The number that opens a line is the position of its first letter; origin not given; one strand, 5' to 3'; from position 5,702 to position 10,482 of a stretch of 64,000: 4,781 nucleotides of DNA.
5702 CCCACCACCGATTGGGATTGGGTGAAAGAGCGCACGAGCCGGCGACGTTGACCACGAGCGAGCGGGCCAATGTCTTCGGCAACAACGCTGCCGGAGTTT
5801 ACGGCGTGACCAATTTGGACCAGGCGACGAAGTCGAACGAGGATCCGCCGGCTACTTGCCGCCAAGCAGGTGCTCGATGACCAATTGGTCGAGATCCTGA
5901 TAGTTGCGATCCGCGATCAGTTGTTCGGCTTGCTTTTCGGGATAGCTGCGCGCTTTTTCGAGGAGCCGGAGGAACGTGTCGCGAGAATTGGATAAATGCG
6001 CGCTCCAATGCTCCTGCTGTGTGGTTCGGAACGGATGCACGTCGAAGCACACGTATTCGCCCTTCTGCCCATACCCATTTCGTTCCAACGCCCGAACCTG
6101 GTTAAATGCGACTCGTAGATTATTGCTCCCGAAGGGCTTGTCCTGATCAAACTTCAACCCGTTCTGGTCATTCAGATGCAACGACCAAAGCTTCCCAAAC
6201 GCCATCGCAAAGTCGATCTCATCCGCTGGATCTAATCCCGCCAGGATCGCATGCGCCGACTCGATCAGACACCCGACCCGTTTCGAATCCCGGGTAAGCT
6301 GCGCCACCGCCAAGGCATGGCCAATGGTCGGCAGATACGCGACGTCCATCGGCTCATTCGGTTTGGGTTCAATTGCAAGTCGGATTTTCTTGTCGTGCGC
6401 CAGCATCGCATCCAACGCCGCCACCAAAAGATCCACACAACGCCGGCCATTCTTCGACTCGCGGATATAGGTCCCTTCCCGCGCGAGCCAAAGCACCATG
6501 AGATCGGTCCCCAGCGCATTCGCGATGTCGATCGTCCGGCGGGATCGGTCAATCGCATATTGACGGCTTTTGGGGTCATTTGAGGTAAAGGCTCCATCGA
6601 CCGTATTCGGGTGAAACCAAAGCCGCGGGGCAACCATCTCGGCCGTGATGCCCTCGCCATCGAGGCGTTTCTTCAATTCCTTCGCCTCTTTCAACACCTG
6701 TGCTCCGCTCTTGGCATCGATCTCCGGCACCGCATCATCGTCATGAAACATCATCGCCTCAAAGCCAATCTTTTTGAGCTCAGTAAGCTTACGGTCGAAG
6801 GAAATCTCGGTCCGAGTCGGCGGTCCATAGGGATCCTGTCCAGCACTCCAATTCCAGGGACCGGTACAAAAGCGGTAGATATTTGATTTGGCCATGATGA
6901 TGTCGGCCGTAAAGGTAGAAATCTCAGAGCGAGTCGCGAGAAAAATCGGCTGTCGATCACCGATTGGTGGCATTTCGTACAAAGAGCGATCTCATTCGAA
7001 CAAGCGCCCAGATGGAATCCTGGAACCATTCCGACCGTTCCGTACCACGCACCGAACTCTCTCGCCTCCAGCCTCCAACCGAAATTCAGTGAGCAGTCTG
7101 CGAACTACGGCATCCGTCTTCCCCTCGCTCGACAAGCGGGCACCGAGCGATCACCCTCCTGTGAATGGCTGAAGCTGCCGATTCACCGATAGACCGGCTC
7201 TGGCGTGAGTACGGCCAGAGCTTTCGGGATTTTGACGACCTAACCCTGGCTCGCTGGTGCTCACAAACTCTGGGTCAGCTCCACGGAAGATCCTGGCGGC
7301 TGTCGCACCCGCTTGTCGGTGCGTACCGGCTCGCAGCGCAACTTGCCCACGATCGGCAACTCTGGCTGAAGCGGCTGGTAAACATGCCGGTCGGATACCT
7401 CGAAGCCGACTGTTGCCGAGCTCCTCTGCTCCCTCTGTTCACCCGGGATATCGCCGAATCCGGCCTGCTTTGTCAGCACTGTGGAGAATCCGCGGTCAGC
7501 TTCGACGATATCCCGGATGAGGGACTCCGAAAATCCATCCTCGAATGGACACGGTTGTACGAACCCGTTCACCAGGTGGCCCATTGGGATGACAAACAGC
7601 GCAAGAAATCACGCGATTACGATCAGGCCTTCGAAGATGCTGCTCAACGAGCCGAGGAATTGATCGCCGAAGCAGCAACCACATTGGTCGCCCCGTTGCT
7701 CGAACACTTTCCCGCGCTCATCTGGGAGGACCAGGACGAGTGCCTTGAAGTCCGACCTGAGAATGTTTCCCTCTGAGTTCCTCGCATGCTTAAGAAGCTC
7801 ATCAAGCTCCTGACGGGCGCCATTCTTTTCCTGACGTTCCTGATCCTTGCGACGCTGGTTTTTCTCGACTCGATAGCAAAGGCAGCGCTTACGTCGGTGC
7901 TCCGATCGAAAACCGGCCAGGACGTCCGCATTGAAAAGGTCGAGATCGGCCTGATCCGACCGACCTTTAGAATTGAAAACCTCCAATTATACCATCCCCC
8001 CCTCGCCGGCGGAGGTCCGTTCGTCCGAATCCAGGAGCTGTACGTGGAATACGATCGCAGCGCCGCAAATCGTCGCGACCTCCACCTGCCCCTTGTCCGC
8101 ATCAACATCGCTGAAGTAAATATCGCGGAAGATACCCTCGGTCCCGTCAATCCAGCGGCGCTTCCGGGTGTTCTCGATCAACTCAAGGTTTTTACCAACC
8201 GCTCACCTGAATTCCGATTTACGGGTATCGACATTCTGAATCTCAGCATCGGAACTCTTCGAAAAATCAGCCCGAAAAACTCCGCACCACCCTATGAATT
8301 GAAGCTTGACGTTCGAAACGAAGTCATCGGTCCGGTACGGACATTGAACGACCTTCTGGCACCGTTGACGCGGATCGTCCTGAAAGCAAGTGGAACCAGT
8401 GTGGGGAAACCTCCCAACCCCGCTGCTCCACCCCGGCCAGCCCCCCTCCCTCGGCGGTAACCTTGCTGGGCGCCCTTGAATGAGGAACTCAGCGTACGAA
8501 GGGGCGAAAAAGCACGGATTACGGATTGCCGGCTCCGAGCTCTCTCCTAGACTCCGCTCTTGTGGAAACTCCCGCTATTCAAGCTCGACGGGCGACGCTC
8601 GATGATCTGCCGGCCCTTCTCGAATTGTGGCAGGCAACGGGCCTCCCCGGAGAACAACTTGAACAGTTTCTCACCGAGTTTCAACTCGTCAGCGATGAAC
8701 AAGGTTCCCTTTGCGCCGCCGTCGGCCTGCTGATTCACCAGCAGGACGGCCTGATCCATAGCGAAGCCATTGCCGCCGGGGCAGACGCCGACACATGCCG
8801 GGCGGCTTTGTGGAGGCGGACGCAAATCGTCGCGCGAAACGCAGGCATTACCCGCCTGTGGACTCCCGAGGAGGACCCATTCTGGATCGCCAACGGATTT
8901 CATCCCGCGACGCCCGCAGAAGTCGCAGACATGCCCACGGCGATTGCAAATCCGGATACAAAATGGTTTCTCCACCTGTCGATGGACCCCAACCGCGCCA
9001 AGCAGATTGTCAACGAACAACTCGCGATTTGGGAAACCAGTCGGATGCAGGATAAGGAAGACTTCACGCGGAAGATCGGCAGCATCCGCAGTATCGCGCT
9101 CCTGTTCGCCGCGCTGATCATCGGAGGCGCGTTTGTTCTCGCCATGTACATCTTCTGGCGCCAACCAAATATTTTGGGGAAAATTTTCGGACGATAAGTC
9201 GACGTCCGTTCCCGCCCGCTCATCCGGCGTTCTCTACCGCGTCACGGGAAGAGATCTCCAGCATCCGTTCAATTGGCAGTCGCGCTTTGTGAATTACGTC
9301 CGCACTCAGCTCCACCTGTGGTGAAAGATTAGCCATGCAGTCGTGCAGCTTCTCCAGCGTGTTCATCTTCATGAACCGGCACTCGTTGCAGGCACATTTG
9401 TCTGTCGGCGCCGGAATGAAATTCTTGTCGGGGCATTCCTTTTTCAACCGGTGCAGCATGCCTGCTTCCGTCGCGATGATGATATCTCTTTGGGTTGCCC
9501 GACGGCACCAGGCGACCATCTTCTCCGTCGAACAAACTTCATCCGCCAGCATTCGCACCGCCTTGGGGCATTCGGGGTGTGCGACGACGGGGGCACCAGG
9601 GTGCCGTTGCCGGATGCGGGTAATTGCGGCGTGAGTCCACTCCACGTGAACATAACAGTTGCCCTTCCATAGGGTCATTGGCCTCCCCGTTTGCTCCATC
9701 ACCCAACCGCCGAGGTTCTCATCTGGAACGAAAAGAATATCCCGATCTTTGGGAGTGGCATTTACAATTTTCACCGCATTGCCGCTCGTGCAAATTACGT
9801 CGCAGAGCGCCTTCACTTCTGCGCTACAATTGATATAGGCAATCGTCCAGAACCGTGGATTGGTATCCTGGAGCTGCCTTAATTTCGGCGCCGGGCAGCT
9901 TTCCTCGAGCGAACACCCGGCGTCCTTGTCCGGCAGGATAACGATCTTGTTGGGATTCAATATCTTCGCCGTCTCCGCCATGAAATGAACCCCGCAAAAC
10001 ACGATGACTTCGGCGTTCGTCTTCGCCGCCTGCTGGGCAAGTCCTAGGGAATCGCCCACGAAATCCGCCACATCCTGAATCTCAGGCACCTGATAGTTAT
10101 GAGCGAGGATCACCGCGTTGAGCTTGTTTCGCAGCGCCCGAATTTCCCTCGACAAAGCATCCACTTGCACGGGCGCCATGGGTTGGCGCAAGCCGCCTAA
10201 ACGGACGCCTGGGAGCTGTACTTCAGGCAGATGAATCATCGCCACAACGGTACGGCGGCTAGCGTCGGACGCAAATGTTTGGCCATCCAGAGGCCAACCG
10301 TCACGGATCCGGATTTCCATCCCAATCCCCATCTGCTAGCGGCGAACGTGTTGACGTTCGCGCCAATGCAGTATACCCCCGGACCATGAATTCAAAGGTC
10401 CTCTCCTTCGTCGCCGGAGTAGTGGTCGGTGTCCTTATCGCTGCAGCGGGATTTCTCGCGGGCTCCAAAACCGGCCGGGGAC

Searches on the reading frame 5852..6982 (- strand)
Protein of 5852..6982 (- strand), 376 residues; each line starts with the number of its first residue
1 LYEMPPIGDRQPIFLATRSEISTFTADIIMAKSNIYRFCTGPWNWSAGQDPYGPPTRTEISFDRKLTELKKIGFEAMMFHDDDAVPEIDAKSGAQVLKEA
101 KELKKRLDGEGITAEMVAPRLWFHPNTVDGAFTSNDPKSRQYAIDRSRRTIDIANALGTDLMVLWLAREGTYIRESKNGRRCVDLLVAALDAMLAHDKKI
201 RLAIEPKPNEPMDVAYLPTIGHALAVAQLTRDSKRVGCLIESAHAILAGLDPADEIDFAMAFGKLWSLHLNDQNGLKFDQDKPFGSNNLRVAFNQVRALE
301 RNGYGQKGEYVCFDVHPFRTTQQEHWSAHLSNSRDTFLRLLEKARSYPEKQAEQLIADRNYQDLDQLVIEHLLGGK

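Call 82: search_protein_families(library=pfam, max_evalue=0.00001, proteins=[window:5852-6982:-])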
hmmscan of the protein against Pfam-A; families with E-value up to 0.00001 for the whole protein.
window:5852-6982:- (376 aa): 1 family
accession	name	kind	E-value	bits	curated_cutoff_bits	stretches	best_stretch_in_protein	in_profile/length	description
PF01261.30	AP_endonuc_2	-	2e-24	87.1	31.1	1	68-303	3-220/249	Xylose isomerase-like TIM barrel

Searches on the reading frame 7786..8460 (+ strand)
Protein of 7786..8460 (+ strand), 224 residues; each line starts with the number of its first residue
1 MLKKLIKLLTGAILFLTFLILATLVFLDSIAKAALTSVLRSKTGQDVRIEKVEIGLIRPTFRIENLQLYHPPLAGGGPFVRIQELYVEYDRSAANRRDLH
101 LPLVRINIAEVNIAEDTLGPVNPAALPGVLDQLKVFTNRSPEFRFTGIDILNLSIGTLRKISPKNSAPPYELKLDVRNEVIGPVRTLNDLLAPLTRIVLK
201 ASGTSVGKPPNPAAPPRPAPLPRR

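Call 82: search_protein_families(library=pfam, max_evalue=0.00001, proteins=[window:7786-8460:+])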
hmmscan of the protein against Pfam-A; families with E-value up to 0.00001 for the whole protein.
window:7786-8460:+ (224 aa): 1 family
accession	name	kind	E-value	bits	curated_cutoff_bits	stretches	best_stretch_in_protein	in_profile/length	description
PF05359.17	DUF748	-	3.4e-11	42.4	50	1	3-130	12-136/1037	Domain of Unknown Function (DUF748)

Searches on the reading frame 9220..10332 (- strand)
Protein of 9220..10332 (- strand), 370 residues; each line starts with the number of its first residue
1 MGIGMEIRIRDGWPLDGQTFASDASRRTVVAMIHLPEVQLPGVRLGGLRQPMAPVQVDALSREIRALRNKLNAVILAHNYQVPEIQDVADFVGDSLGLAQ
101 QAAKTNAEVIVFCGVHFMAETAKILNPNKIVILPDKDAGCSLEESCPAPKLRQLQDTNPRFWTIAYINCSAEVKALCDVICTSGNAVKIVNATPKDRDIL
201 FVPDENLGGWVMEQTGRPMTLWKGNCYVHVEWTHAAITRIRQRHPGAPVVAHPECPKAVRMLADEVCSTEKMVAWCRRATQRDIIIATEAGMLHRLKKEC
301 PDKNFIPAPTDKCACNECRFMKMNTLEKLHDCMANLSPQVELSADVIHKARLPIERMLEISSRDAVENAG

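Call 82: search_protein_families(library=pfam, max_evalue=0.00001, proteins=[window:9220-10332:-])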
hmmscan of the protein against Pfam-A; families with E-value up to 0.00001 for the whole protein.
window:9220-10332:- (370 aa): 1 family
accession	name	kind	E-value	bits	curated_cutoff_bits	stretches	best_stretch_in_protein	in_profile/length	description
PF02445.21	NadA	-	2.1e-116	388.7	27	1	63-359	2-295/295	Quinolinate synthetase A protein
